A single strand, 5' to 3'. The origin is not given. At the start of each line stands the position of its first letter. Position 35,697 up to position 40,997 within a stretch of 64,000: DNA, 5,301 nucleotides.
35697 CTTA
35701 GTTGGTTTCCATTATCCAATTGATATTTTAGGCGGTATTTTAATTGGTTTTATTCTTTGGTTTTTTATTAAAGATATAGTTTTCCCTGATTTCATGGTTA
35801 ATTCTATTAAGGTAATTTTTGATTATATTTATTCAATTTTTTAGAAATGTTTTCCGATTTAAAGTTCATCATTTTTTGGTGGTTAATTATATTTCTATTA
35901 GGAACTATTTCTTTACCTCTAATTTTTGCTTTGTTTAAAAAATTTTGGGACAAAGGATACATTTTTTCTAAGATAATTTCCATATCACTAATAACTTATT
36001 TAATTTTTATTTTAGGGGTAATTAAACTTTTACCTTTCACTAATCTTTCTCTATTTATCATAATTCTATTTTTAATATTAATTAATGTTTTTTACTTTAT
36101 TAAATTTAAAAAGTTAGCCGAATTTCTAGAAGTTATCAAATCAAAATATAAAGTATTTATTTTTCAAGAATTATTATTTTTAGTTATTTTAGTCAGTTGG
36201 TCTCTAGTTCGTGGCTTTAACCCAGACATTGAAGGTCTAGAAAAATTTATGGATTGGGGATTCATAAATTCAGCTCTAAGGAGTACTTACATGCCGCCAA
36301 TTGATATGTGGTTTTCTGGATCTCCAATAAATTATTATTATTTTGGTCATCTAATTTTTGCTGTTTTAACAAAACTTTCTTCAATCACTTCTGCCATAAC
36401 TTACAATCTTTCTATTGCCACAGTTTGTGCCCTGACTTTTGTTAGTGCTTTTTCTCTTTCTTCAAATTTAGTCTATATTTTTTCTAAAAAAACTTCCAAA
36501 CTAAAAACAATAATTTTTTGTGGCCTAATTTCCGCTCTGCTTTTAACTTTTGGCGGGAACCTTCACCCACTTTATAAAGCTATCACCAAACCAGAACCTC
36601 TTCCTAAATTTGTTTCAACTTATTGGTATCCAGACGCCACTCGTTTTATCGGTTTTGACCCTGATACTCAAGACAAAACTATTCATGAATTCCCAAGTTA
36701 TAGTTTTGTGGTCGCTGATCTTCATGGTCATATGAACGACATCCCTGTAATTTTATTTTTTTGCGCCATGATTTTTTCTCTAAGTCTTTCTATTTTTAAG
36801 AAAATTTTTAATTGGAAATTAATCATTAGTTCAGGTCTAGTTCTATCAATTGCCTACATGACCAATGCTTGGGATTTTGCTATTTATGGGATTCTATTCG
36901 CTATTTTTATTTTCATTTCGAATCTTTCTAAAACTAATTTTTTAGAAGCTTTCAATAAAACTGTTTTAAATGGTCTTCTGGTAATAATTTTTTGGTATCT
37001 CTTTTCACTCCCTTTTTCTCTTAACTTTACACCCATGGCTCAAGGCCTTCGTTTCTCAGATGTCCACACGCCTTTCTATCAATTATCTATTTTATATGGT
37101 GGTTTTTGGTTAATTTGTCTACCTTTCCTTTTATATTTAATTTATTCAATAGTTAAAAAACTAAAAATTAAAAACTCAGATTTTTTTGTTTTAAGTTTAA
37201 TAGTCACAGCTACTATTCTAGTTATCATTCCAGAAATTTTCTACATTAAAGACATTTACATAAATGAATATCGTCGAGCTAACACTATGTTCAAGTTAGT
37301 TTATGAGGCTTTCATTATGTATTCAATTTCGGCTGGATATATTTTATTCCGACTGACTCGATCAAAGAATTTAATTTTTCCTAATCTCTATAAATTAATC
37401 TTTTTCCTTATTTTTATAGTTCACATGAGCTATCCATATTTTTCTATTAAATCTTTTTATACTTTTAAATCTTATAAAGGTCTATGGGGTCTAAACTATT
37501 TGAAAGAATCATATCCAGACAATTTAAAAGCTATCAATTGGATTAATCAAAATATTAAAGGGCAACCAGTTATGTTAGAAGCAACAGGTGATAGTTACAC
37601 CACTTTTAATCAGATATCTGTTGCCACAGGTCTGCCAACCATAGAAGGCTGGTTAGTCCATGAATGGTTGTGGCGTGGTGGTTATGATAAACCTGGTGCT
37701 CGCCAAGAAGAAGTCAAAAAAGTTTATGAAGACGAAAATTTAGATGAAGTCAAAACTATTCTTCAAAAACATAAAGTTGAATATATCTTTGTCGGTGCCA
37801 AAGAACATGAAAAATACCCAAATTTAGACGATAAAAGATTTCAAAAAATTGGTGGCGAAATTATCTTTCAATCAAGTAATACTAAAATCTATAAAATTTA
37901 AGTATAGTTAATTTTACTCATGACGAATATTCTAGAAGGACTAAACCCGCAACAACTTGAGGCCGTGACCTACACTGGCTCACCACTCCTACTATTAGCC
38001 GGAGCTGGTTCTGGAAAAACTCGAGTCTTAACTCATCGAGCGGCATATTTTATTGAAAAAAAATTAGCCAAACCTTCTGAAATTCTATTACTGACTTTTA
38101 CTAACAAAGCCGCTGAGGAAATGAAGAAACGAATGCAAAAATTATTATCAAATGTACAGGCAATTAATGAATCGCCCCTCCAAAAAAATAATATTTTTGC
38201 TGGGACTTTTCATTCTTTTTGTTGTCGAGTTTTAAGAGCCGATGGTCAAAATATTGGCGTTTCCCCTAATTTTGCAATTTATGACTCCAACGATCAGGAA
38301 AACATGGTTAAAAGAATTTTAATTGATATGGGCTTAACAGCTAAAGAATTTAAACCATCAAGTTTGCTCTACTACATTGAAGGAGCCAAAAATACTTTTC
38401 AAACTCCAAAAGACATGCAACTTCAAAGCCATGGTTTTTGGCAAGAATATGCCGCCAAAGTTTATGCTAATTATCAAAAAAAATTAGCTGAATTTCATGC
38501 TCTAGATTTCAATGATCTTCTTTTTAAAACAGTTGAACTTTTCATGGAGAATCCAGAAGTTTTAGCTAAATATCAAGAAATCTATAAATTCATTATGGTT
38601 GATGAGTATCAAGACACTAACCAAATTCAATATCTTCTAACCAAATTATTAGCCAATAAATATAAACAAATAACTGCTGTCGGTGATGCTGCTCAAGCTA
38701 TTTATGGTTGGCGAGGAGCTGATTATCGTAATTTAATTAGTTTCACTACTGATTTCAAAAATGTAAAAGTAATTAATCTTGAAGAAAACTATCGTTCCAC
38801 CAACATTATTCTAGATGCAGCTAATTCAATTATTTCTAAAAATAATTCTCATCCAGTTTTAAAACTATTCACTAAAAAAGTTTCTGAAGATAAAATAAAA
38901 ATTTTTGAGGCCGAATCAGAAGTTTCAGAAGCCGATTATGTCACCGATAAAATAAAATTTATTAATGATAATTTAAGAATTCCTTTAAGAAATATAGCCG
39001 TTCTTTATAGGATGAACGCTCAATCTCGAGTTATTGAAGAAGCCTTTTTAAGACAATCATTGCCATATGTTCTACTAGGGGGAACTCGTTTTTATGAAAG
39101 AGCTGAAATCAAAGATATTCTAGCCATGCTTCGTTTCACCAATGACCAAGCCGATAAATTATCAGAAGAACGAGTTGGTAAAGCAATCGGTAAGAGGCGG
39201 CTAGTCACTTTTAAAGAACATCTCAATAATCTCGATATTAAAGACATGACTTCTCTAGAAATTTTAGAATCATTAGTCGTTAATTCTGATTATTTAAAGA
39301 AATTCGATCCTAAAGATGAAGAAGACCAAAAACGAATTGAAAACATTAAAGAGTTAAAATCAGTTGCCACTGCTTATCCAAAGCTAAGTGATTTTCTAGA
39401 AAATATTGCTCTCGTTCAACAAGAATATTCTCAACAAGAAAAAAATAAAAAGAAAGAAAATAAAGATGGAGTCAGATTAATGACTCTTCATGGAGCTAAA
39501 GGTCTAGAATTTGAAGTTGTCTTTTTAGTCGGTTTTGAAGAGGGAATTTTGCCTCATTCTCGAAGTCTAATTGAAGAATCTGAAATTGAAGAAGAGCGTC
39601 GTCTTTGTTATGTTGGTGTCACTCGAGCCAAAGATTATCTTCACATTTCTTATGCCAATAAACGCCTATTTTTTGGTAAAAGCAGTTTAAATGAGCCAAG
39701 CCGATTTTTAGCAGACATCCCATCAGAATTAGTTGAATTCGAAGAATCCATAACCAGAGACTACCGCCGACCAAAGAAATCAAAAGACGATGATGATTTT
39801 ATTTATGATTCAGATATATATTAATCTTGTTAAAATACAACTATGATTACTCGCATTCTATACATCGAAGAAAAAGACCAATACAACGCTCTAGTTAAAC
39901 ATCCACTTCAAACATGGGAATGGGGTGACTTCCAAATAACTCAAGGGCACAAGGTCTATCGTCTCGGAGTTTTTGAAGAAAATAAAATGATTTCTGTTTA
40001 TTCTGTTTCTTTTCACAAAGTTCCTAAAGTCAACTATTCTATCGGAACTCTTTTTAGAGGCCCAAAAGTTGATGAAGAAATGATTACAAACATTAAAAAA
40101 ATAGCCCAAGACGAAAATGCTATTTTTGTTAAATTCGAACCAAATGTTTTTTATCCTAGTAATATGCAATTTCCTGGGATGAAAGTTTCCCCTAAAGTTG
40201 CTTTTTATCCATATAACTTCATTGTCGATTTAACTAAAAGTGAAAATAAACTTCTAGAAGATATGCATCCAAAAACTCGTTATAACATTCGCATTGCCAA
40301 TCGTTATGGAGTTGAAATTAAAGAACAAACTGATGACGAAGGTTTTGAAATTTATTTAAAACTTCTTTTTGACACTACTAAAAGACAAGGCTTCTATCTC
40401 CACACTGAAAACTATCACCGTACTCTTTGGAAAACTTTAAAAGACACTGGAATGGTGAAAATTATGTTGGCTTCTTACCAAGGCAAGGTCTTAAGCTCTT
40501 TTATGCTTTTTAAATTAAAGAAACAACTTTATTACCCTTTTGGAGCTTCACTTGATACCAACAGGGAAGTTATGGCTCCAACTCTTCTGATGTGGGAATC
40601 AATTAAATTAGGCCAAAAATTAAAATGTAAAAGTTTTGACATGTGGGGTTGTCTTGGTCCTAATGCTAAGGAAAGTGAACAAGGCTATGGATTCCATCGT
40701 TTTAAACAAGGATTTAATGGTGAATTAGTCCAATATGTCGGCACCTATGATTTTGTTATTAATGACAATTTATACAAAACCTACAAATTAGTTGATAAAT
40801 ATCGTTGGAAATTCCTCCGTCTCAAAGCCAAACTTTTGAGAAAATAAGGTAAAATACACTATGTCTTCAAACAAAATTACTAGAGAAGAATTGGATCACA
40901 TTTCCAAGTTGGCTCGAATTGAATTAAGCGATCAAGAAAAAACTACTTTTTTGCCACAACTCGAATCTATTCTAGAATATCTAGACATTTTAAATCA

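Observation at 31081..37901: DPPR-synthase-like UbiA + PAP2 phosphatase + three GT-C membrane transferases: a candidate polyprenyl-phospho-pentose donor pathway outside Actinobacteria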

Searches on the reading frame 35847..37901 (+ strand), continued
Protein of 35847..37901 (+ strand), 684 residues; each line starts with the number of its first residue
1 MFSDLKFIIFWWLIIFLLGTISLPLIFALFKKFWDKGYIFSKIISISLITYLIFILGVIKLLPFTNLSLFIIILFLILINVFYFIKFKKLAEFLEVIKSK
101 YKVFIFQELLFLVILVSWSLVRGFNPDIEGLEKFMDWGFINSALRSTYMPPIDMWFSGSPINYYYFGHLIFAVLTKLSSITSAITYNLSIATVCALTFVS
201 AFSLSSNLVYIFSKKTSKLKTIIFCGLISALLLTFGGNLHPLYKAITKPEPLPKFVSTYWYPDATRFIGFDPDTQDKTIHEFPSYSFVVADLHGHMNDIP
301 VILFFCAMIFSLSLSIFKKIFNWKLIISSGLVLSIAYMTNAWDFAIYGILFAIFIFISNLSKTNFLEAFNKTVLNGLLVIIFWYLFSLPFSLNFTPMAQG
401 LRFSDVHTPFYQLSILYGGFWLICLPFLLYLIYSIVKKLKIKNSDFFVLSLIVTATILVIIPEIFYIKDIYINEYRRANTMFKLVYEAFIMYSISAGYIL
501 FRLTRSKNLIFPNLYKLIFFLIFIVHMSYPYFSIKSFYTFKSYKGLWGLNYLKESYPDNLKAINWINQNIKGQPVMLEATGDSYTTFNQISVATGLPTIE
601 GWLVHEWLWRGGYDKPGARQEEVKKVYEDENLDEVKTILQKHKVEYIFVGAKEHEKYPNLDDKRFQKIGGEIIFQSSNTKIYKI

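Call 79: search_protein_families(library=ncbifam, proteins=[L157:8384-9439:+, L153:8397-9431:+], max_evalue=0.0001)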
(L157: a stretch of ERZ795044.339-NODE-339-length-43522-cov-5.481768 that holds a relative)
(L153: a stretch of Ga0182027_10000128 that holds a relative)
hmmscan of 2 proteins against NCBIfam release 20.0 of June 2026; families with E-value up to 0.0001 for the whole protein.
L157:8384-9439:+ (352 aa): 27 families (the best 25 are shown)
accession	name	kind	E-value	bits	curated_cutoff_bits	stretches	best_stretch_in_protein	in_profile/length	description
TIGR03466.1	HpnA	hypoth_equivalog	1.4e-29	103.1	367.65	1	11-174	3-174/327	hopanoid-associated sugar epimerase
TIGR01181.1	dTDP_gluc_dehyt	equivalog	4.1e-21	75.4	365.1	1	11-326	2-316/321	dTDP-glucose 4,6-dehydratase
TIGR01179.1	galE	equivalog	1.3e-20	73.5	262.3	1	11-164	2-170/332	UDP-glucose 4-epimerase GalE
TIGR04180.1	EDH_00030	hypoth_equivalog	4.5e-20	71.9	475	1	11-239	1-245/297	NAD-dependent 4,6-dehydratase LegB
NF042422.1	oxyalk_red_OleD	equivalog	4.3e-18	65.7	580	1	11-202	3-199/329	2-alkyl-3-oxoalkanoate reductase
TIGR01746.1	Thioester-redct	subfamily_domain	2.5e-17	63.2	213.35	1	69-179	87-204/371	thioester reductase domain-containing protein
NF042423.1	oxyalk_red_Shew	equivalog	3.1e-17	62.6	580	1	4-190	4-194/331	2-alkyl-3-oxoalkanoate reductase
TIGR02197.1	heptose_epim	equivalog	1.2e-14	54.3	274.6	1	11-155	1-152/316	ADP-glyceromanno-heptose 6-epimerase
NF043036.1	ErythonDh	equivalog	2.4e-14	53.3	325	1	11-161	3-169/321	D-erythronate dehydrogenase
NF052578.1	StrlDmthSdmBMthl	equivalog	4e-13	49.8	600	1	11-173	3-172/328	sterol demethylase protein SdmB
NF011728.1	PRK15181.1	equivalog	2.2e-10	40.1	760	1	13-155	20-179/348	Vi polysaccharide biosynthesis UDP-N-acetylglucosaminuronic acid C-4 epimerase TviC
NF041293.1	G6PDh_Azf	equivalog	2.4e-10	40.3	400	1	11-122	5-120/252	NAD-dependent glucose-6-phosphate dehydrogenase Azf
TIGR01777.1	yfcH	hypoth_equivalog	2.8e-10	40.3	207.35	1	11-240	1-231/292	TIGR01777 family oxidoreductase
TIGR03589.1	PseB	equivalog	1.7e-09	37.1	407.75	1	10-117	6-125/324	UDP-N-acetylglucosamine 4,6-dehydratase (inverting)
NF007490.0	PRK10084.1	subfamily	2.3e-08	33.4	649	0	11-41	3-32/361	dTDP-glucose 4,6-dehydratase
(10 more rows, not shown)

L153:8397-9431:+ (345 aa): 35 families (the best 25 are shown)
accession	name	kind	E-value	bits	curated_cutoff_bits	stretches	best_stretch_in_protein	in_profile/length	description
TIGR01181.1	dTDP_gluc_dehyt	equivalog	7.6e-54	182.9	365.1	1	8-339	2-315/321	dTDP-glucose 4,6-dehydratase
TIGR01179.1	galE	equivalog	2.5e-44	151.5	262.3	1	9-338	3-328/332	UDP-glucose 4-epimerase GalE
NF007490.0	PRK10084.1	subfamily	1.2e-42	146.2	649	1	6-339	1-338/361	dTDP-glucose 4,6-dehydratase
NF007582.0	PRK10217.1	equivalog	5.6e-38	130.9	698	1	7-339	3-335/355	dTDP-glucose 4,6-dehydratase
TIGR04180.1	EDH_00030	hypoth_equivalog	4.2e-37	127.8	475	1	9-322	2-296/297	NAD-dependent 4,6-dehydratase LegB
NF011728.1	PRK15181.1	equivalog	1.9e-28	99.5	760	1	7-340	17-342/348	Vi polysaccharide biosynthesis UDP-N-acetylglucosaminuronic acid C-4 epimerase TviC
NF007956.0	PRK10675.1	subfamily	7.3e-27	94.4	394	2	6-144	1-139/338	UDP-glucose 4-epimerase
TIGR02622.1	CDP_4_6_dhtase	equivalog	1.5e-24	86.8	278.45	1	7-337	6-332/352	CDP-glucose 4,6-dehydratase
NF008872.0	PRK11908.1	equivalog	3.4e-21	75.7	294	1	6-283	2-269/349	bifunctional UDP-4-keto-pentose/UDP-xylose synthase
NF043036.1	ErythonDh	equivalog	1.3e-20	73.8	325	1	6-193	1-174/321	D-erythronate dehydrogenase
TIGR02197.1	heptose_epim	equivalog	2.1e-20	73.1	274.6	1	9-286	2-260/316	ADP-glyceromanno-heptose 6-epimerase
NF005998.1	PRK08125.1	equivalog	6.5e-16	57.8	777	1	7-296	317-596/649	bifunctional UDP-4-amino-4-deoxy-L-arabinose formyltransferase/UDP-glucuronic acid oxidase ArnA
NF041015.1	UDPsulfquin_syn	equivalog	6.6e-16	58.2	575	1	6-255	1-282/384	UDP-sulfoquinovose synthase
NF042422.1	oxyalk_red_OleD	equivalog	1.3e-15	57.6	580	1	6-256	1-220/329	2-alkyl-3-oxoalkanoate reductase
NF042423.1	oxyalk_red_Shew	equivalog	1.1e-14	54.2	580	1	6-258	9-228/331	2-alkyl-3-oxoalkanoate reductase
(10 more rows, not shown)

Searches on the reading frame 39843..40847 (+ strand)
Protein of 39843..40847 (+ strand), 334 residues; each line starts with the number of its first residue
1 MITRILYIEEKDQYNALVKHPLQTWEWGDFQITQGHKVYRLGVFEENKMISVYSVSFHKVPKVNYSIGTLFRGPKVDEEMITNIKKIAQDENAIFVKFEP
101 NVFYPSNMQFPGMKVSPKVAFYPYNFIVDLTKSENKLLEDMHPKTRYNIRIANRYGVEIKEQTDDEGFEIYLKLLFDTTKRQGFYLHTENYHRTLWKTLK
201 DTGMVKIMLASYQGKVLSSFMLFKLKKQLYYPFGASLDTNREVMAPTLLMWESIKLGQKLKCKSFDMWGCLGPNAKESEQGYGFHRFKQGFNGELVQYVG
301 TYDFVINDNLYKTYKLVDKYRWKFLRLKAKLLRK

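Call 79: search_protein_families(library=ncbifam, proteins=[window:39843-40847:+], max_evalue=0.0001)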
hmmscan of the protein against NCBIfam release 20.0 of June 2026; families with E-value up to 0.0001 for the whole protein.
window:39843-40847:+ (334 aa): 2 families
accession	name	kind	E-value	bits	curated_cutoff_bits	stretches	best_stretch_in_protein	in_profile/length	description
NF047883.1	UAcmpLyAlTFemX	equivalog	9.5e-16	58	500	1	124-313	148-334/337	UDP-N-acetylmuramoylpentapeptide-lysine N(6)-alanyltransferase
TIGR03019.1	pepcterm_femAB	equivalog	1e-09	37.9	260.35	1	125-291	120-274/330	FemAB family XrtA/PEP-CTERM system-associated protein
